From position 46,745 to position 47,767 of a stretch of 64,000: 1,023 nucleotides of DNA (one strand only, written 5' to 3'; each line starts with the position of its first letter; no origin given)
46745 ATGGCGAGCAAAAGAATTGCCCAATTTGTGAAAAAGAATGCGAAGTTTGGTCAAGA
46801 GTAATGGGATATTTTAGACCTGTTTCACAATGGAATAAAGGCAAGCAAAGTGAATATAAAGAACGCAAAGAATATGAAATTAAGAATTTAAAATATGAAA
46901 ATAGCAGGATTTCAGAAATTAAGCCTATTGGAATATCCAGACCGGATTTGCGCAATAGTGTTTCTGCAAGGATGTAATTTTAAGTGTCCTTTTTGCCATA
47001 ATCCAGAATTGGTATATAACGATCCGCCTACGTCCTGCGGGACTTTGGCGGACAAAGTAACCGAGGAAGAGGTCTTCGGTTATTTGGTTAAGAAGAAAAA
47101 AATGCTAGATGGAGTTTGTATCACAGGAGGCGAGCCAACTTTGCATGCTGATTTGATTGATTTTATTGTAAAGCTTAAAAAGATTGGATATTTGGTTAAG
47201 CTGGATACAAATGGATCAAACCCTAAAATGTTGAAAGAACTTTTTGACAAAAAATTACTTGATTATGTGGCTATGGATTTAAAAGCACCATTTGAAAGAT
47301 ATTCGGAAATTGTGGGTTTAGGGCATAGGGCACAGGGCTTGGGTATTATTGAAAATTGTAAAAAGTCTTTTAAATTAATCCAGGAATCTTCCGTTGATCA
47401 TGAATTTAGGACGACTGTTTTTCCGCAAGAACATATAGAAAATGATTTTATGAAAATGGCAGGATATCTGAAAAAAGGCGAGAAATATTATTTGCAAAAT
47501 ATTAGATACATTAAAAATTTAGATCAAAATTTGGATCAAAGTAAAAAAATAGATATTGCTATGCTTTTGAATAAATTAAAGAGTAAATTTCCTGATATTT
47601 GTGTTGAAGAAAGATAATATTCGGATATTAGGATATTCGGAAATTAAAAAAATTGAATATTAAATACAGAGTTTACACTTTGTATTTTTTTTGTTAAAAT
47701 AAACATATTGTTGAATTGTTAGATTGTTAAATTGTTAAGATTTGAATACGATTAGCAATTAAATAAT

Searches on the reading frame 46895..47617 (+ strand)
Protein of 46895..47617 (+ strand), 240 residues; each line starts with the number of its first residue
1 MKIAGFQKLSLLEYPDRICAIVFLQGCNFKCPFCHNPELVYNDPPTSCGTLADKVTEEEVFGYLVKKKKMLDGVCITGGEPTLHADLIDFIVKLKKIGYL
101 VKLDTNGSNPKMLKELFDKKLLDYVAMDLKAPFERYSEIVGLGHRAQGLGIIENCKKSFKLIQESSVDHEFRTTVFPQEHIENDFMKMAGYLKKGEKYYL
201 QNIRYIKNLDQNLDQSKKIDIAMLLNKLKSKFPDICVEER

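Call 83: search_protein_families(library=pfam, max_evalue=0.00001, proteins=[window:46895-47617:+])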
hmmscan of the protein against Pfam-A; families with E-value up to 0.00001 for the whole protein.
window:46895-47617:+ (240 aa): 2 families
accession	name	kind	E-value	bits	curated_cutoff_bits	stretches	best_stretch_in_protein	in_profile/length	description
PF04055.27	Radical_SAM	-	1.5e-19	71.2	29.5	1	21-160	1-142/166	Radical SAM superfamily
PF13353.11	Fer4_12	-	1.1e-09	39.2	22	1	20-135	8-119/137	4Fe-4S single cluster domain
